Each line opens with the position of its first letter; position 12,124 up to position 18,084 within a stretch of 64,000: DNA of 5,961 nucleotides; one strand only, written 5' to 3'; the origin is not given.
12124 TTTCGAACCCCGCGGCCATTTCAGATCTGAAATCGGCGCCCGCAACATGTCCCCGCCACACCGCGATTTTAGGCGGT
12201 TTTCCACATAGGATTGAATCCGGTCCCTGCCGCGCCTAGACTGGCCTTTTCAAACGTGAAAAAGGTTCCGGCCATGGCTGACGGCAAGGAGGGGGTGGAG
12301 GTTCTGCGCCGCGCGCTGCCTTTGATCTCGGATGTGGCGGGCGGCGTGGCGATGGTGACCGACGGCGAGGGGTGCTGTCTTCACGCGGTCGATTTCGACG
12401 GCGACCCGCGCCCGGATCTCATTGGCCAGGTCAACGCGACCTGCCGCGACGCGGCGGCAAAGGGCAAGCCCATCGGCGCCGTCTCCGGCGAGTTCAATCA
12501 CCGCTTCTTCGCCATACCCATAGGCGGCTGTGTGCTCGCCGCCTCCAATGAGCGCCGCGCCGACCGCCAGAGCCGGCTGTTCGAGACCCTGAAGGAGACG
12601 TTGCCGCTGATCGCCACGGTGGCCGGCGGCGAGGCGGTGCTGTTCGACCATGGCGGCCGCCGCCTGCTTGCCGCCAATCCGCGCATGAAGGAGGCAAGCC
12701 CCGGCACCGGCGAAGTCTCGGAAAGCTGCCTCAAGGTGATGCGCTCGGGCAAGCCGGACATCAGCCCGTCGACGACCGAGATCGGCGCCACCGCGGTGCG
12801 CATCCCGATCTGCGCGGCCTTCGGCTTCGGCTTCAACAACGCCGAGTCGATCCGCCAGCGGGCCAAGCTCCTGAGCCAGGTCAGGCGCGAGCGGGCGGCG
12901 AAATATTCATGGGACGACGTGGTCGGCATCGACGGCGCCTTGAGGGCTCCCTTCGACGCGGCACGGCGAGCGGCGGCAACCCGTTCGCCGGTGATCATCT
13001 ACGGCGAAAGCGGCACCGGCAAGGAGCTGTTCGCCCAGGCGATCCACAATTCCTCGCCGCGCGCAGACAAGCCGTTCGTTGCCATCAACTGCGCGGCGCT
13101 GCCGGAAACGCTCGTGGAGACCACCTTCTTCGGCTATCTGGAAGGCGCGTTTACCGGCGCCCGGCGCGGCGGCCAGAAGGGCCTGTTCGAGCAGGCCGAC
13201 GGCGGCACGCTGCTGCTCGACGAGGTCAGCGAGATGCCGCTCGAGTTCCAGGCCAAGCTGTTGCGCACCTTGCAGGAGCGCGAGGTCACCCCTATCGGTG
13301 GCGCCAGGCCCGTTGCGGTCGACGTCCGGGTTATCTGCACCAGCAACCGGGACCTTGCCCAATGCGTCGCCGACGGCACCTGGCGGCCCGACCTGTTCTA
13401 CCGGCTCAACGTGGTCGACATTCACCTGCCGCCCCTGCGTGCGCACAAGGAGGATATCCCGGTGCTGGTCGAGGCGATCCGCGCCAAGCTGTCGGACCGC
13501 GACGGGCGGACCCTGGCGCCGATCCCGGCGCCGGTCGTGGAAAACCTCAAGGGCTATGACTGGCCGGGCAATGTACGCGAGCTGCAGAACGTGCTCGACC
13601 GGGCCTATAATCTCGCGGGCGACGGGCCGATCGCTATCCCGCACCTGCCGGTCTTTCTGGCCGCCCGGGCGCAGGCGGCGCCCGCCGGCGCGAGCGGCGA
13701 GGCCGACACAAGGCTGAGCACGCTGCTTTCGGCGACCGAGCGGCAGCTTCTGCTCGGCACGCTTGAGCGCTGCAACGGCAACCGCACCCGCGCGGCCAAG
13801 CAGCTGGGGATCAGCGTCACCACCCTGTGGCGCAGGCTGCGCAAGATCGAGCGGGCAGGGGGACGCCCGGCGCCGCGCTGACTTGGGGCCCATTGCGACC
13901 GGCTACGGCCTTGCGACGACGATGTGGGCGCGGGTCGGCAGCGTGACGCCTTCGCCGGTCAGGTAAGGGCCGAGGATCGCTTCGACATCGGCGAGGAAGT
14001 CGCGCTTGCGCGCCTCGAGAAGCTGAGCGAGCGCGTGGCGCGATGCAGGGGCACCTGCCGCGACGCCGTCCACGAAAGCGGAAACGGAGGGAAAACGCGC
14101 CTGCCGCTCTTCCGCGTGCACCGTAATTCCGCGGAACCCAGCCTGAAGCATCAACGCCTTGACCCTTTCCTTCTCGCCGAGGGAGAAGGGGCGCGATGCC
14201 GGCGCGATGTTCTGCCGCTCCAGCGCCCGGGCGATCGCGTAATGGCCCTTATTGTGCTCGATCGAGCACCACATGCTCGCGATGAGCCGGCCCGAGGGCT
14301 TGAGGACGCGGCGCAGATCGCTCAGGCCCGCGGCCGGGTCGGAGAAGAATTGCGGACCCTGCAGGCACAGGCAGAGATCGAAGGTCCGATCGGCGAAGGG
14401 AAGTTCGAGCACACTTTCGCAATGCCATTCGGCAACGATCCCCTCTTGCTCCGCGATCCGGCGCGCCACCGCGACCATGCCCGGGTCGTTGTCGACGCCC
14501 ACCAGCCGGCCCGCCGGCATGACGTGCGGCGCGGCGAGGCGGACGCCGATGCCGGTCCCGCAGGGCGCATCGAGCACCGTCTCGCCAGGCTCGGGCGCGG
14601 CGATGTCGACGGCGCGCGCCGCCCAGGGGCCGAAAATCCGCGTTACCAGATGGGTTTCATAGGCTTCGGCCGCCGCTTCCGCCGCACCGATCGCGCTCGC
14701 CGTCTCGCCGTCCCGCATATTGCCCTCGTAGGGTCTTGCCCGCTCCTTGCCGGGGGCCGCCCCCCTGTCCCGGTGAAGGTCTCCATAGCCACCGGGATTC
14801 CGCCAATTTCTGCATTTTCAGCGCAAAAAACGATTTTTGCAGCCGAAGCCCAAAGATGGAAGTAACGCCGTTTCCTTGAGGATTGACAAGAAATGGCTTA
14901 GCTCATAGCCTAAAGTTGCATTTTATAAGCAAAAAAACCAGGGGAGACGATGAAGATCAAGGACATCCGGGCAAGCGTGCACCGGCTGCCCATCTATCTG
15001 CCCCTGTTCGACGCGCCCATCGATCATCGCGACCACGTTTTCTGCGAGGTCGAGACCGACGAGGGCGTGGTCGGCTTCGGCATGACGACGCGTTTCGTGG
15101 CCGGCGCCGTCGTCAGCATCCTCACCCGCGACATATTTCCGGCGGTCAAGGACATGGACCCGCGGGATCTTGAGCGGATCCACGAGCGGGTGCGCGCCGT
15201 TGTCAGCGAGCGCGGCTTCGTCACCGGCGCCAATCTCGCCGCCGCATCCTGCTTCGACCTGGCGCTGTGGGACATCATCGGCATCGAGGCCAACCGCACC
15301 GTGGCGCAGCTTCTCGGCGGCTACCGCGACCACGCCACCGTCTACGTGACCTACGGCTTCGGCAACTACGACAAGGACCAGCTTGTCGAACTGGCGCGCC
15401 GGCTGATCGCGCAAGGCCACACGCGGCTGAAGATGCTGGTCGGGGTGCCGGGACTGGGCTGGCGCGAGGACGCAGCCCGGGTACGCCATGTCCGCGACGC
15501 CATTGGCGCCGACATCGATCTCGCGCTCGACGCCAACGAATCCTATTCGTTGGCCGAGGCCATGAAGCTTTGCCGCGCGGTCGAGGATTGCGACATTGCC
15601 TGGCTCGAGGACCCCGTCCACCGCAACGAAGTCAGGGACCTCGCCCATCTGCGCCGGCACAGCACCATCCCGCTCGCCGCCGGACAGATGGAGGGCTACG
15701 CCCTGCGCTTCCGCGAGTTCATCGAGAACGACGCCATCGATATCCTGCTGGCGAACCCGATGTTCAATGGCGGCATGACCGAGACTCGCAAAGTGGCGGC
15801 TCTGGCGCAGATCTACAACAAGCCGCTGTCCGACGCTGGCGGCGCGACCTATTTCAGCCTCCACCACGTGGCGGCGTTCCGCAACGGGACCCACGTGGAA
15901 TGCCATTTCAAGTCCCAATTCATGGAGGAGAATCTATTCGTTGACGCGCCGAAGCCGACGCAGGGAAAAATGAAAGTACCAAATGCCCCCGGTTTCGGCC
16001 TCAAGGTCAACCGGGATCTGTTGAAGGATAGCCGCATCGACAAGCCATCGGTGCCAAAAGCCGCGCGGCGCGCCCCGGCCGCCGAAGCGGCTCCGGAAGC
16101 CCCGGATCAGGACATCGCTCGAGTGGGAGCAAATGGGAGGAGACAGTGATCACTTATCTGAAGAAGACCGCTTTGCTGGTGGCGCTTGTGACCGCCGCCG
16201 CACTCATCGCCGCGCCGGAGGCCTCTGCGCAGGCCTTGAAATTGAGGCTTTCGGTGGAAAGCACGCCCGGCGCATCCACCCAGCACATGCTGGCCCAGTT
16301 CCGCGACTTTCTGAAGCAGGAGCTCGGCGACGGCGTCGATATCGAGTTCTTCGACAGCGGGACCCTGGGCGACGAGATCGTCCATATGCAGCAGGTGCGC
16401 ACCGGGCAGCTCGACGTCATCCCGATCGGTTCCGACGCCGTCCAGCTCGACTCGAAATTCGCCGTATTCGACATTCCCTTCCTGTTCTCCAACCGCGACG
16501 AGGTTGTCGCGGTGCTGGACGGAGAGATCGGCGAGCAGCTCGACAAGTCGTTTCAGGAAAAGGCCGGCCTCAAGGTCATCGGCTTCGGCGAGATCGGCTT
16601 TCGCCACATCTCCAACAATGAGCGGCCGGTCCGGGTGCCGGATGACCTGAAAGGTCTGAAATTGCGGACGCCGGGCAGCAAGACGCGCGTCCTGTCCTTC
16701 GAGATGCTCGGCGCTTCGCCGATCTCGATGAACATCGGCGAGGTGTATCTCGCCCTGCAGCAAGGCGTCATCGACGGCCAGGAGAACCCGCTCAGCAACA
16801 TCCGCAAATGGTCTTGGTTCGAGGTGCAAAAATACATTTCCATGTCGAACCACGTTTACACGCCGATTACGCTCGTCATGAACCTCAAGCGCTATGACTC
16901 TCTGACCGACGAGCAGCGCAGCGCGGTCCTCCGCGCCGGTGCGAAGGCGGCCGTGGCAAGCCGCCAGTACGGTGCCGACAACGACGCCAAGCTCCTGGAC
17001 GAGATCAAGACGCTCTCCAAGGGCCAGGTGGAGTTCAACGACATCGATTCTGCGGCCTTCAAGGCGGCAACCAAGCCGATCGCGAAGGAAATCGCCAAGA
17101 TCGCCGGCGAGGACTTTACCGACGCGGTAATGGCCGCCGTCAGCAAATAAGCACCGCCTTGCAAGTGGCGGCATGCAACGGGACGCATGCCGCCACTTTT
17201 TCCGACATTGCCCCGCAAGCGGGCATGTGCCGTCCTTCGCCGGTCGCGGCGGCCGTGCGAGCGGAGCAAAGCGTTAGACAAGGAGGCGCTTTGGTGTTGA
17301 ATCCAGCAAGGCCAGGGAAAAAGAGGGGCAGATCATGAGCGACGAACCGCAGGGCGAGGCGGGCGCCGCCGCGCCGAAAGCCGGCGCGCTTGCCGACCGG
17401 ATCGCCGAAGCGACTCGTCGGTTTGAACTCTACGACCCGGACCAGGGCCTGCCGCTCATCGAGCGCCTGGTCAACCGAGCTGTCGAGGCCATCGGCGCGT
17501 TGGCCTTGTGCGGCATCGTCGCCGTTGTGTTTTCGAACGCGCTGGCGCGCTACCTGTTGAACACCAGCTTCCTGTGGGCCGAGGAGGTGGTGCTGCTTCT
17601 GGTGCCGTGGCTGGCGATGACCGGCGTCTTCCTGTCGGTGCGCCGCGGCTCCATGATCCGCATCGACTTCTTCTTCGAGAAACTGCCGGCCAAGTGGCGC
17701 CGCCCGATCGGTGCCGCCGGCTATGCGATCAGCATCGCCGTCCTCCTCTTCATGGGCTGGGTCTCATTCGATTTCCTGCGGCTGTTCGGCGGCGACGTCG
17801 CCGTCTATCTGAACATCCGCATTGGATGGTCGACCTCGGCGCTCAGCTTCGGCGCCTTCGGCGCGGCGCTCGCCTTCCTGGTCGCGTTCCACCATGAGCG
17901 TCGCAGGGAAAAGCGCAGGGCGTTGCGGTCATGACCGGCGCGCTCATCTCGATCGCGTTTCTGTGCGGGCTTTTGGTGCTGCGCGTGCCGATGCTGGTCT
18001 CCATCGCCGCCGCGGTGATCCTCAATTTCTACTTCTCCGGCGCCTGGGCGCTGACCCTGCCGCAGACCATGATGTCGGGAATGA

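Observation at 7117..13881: Sigma-54-controlled prFMN decarboxylase + heteromeric CoA-transferase operon: a possible acyl-CoA decarboxylation pathway of unknown substrate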

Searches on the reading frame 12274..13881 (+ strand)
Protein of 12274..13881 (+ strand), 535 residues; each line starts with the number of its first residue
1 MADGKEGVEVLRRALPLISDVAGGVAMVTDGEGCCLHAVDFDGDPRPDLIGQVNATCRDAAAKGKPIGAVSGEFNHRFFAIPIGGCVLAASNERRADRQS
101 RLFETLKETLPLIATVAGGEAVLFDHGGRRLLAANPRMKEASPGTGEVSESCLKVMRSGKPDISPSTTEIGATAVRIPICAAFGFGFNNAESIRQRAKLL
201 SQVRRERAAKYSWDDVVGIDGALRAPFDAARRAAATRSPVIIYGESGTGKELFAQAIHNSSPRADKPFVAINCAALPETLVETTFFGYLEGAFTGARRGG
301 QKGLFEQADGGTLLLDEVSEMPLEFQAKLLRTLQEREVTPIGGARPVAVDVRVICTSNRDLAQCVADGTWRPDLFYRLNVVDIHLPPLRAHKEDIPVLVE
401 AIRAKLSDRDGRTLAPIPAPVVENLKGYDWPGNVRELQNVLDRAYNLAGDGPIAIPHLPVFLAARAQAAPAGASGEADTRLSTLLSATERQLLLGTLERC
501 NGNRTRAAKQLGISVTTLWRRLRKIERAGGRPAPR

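Call 3: search_protein_families(library=pfam, proteins=[window:12274-13881:+])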
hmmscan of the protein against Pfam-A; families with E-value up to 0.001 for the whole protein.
window:12274-13881:+ (535 aa): 9 families
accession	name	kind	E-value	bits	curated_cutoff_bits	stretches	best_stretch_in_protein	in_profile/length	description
PF00158.32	Sigma54_activat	-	1.6e-64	217.1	20.2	1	218-384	3-168/168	Sigma-54 interaction domain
PF14532.12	Sigma54_activ_2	-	5.4e-22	79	25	1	233-388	17-138/138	Sigma-54 interaction domain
PF25601.1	AAA_lid_14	-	3.5e-18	65.6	27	1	389-470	1-82/87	AAA+ ATPase lid domain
PF02954.25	HTH_8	-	1.9e-13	50.3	22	1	487-524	4-41/42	Bacterial regulatory protein, Fis family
PF13556.12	HTH_30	-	1.9e-06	28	27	1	498-531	9-42/59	PucR C-terminal helix-turn-helix domain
PF18024.7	HTH_50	-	9.2e-06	25.7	27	1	481-524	4-46/50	Helix-turn-helix domain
PF07728.20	AAA_5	-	1.3e-05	25.7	22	1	239-359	1-123/139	AAA domain (dynein-related subfamily)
PF00004.35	AAA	-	0.00027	21.8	21.2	1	240-359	1-110/131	ATPase family associated with various cellular activities (AAA)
PF00126.33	HTH_1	-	0.00029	21.2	26.6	1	502-530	14-42/60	Bacterial regulatory helix-turn-helix protein, lysR family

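Call 4: search_protein_families(library=ncbifam, proteins=[window:12274-13881:+])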
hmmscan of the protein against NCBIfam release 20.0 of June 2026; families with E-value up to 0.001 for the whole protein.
window:12274-13881:+ (535 aa): 29 families (the best 25 are shown)
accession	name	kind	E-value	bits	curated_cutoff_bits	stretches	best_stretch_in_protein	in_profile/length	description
NF041552.1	TF_PrdR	equivalog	8.2e-99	331.5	795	1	195-524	249-575/577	sigma-54 dependent transcriptional regulator PrdR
TIGR02329.1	propionate_PrpR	equivalog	5.4e-94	315.7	499.2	1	189-523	187-525/526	propionate catabolism operon regulatory protein PrpR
TIGR01817.1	nifA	equivalog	2.7e-93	313.6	528.85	1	196-454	177-434/534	nif-specific transcriptional activator NifA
NF050807.1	TransRegFlbDCaul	equivalog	5e-93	312.4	750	1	215-529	119-442/454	sigma-54-dependent transcriptional regulator FlbD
NF008469.0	PRK11361.1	equivalog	2.3e-88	296.9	714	1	198-523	127-452/461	acetoacetate metabolism transcriptional regulator AtoC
NF011953.0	PRK15424.1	equivalog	1.2e-86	291.4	703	1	194-525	199-534/538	propionate catabolism operon regulatory protein PrpR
TIGR01818.1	ntrC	equivalog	6.7e-84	282.3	558.6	1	194-524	110-462/463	nitrogen regulation protein NR(I)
TIGR02915.1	PEP_resp_reg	equivalog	1.7e-81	274.3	502.6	1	212-526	137-443/445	PEP-CTERM-box response regulator transcription factor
NF003451.0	PRK05022.1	equivalog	1.3e-80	271.6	476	1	197-525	172-508/512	nitric oxide reductase transcriptional regulator NorR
NF038308.1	RNA_repair_RtcR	equivalog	1.6e-78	264.9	650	1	204-526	170-517/530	RNA repair transcriptional activator RtcR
NF041946.1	LuxO_transreg_Vib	equivalog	2.6e-77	260.6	800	1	167-526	86-461/463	quorum-sensing sigma-54 dependent transcriptional regulator LuxO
NF011958.0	PRK15429.1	equivalog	3.2e-75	254.1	830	1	214-525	379-684/692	formate hydrogenlyase transcriptional activator FlhA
NF007689.0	PRK10365.1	equivalog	9.1e-75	252.1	760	1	215-522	140-439/441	sigma-54-dependent response regulator transcription factor ZraR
NF049963.1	RespRegFlgRCampy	domain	1.7e-72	244.6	750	1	203-522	122-424/429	fla regulon two-component system response regulator FlgR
NF011695.0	PRK15115.1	equivalog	5.8e-71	239.6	763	1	223-523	144-434/445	two-component system response regulator GlrR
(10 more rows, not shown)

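Call 80: find_encoding_contigs(protein=window:12274-13881:+, flank=3000, max_places=4)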
Protein window:12274-13881:+ (535 aa): no gene with exactly this product is on record in the collection.

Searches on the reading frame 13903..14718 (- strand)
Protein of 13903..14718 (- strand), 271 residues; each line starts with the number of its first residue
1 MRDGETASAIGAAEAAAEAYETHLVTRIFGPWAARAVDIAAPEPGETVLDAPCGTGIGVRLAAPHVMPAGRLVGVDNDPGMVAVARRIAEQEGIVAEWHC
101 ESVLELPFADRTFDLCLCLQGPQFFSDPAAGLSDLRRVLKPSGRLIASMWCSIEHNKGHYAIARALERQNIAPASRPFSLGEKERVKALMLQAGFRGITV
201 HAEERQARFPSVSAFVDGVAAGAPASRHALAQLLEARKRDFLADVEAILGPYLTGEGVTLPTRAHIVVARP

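Call 3: search_protein_families(library=pfam, proteins=[window:13903-14718:-])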
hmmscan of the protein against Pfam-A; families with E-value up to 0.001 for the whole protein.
window:13903-14718:- (271 aa): 6 families
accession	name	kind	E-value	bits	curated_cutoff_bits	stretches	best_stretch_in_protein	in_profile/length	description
PF13649.12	Methyltransf_25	-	3.7e-19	69.7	27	1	48-143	1-97/97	Methyltransferase domain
PF08241.18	Methyltransf_11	-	1.6e-18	67.6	21.2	1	49-146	1-94/95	Methyltransferase domain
PF13847.12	Methyltransf_31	-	3e-15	56.6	27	1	44-151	3-113/145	Methyltransferase domain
PF01209.24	Ubie_methyltran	-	3.4e-14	53.2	20.1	1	29-147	32-151/233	ubiE/COQ5 methyltransferase family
PF08242.18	Methyltransf_12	-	8e-10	39.8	30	1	49-145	1-98/98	Methyltransferase domain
PF13489.12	Methyltransf_23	-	6.3e-07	29.7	27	1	40-197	17-161/164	Methyltransferase domain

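Call 4: search_protein_families(library=ncbifam, proteins=[window:13903-14718:-])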
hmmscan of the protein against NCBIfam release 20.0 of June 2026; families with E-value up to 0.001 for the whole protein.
window:13903-14718:- (271 aa): 23 families
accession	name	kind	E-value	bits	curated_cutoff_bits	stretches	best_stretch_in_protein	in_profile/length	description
NF001244.0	PRK00216.1-5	equivalog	1.4e-15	57.2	216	1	32-146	36-152/236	bifunctional demethylmenaquinone methyltransferase/2-methoxy-6-polyprenyl-1,4-benzoquinol methylase UbiE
NF008823.0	PRK11873.1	subfamily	1.8e-15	57.2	263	1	38-219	71-246/272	arsenite methyltransferase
NF047649.1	MTase_UXPK_star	exception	2.5e-15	56.3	460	1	43-147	76-181/283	methyltransferase/UXPK-star double selenoprotein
TIGR01934.1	MenG_MenH_UbiE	subfamily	6.1e-15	55.1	158.35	1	32-146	27-140/223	ubiquinone/menaquinone biosynthesis methyltransferase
NF045667.1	MTase_DVU1556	equivalog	4.5e-14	52.4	155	1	34-199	12-164/213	DVU_1556 family methyltransferase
NF041537.1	ArsM_AhpD_UU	exception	1.8e-12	46.7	510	1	43-147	75-180/345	arsenite methyltransferase/AhpD domain selenoprotein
NF041536.1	ArsM_DUF2284_UU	exception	7.1e-12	44.4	575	1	43-147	75-180/459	arsenite methyltransferase/DUF2284 domain selenoprotein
NF001240.0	PRK00216.1-1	equivalog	3.2e-11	42.8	378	1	30-147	49-168/251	bifunctional demethylmenaquinone methyltransferase/2-methoxy-6-polyprenyl-1,4-benzoquinol methylase UbiE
TIGR02072.1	BioC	equivalog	4.8e-11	42.9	184.95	1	46-216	36-192/244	malonyl-ACP O-methyltransferase BioC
NF001241.0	PRK00216.1-2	equivalog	4.1e-10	39.7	327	1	32-151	39-151/231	demethylmenaquinone methyltransferase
NF052510.1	methyltran_MpqE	exception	4.9e-10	39.2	335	1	30-147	32-151/234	methyl-plastoquinone biosynthesis methyltransferase MpqE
NF001243.0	PRK00216.1-4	equivalog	6.4e-10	38.8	235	1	32-147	35-151/237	demethylmenaquinone methyltransferase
NF043040.1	corrin_prot_MT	hypoth_equivalog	6.4e-09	35.6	180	1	14-147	9-147/216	corrinoid protein-associated methyltransferase CpaM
TIGR02752.1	MenG_heptapren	equivalog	7.6e-09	35.4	419.85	1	36-146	37-148/231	demethylmenaquinone methyltransferase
NF045825.1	FAmtase_mtf2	equivalog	6.7e-07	28.8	400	1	44-147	58-158/248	fatty-acid O-methyltransferase Mtf2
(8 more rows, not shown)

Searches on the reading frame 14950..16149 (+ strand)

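Call 3: search_protein_families(library=pfam, proteins=[window:14950-16149:+])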
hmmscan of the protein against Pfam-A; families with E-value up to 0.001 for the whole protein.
window:14950-16149:+ (399 aa): 2 families
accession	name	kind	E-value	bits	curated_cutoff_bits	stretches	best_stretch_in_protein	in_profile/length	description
PF13378.12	MR_MLE_C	-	2.4e-52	178.2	29.4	1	145-356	2-218/219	Enolase C-terminal domain-like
PF02746.21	MR_MLE_N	-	3.2e-10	40.7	22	1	26-123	25-117/117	Mandelate racemase / muconate lactonizing enzyme, N-terminal domain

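Call 4: search_protein_families(library=ncbifam, proteins=[window:14950-16149:+])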
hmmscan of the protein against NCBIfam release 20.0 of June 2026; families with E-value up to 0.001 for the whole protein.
window:14950-16149:+ (399 aa): 18 families
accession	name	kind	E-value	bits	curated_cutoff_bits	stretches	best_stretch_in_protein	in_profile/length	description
NF047820.1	TalGalacDh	equivalog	9.4e-48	163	500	1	20-354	21-357/371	L-talarate/galactarate dehydratase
NF040866.1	AraD_Arch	equivalog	6.8e-47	160.2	650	1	28-363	33-371/372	arabinonate dehydratase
NF043051.1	ManoateDhtManD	equivalog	2.3e-40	138.6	550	2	178-369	195-391/403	D-mannonate dehydratase ManD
NF011654.0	PRK15072.1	subfamily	6.1e-37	127.4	430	2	178-370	196-393/404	D-galactonate dehydratase family protein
NF011968.0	PRK15440.1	equivalog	3.1e-35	121.8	393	1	30-357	60-387/395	L-rhamnonate dehydratase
NF010624.0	PRK14017.1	equivalog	4.6e-34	118.1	311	1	29-361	15-360/382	galactonate dehydratase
NF040790.2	glucon_galact_dh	equivalog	1.3e-33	116.4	750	1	30-366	26-374/390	bifunctional D-gluconate/D-galactonate dehydratase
TIGR02534.1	mucon_cyclo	subfamily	8.1e-27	94.2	334.95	1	30-360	30-364/368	muconate/chloromuconate family cycloisomerase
NF043002.1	HProlDhtase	equivalog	1.1e-22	80.4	500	1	25-360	29-361/366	cis-3-hydroxy-L-proline dehydratase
TIGR01928.1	menC_lowGC_arch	equivalog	6e-18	65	200.65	1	25-287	19-272/325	o-succinylbenzoate synthase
NF041118.1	A_G_epim_Thtga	equivalog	1.5e-17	63.8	500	1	26-286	28-280/341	L-Ala-D/L-Glu epimerase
NF002782.0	PRK02901.1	equivalog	1.7e-13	50.3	288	1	141-288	89-234/328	o-succinylbenzoate synthase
TIGR03247.1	glucar-dehydr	equivalog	2.7e-12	46.2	828.7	1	160-360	200-404/441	glucarate dehydratase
NF042940.1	racemase_DgcA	equivalog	1.3e-11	44.3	400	1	97-254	83-229/323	N-acetyl-D-Glu racemase DgcA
TIGR01927.1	menC_gam_Gplu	equivalog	2.5e-07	30.3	130.55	1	154-286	122-253/307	o-succinylbenzoate synthase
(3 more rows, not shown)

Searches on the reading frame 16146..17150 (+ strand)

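Call 3: search_protein_families(library=pfam, proteins=[window:16146-17150:+])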
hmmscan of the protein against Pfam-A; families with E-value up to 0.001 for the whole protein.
window:16146-17150:+ (334 aa): 1 family
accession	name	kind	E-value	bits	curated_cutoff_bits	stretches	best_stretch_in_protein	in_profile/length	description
PF03480.18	DctP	-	2.3e-78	263.8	23.4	1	47-317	13-283/286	Bacterial extracellular solute-binding protein, family 7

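Call 4: search_protein_families(library=ncbifam, proteins=[window:16146-17150:+])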
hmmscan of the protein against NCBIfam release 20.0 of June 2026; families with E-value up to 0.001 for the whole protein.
window:16146-17150:+ (334 aa): 2 families
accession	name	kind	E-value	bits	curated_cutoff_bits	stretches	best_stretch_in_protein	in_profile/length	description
TIGR00787.1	dctP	subfamily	7.9e-66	222.1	175.05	1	43-289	9-255/257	DctP family TRAP transporter solute-binding subunit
NF037995.1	TRAP_S1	subfamily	3.9e-58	196.9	50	1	45-289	12-255/271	TRAP transporter substrate-binding protein DctP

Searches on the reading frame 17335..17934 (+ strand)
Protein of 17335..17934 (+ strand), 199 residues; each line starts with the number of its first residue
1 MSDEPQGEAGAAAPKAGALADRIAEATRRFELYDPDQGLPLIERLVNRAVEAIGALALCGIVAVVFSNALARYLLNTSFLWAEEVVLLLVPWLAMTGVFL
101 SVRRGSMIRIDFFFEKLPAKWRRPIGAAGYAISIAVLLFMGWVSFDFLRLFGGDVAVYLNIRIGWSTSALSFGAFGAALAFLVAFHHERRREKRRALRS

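Call 3: search_protein_families(library=pfam, proteins=[window:17335-17934:+])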
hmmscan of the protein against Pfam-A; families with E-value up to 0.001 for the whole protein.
window:17335-17934:+ (199 aa): 1 family
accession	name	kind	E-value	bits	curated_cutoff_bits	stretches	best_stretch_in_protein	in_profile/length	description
PF04290.18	DctQ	-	5.3e-27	94.8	28.3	1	61-186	1-127/132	Tripartite ATP-independent periplasmic transporters, DctQ component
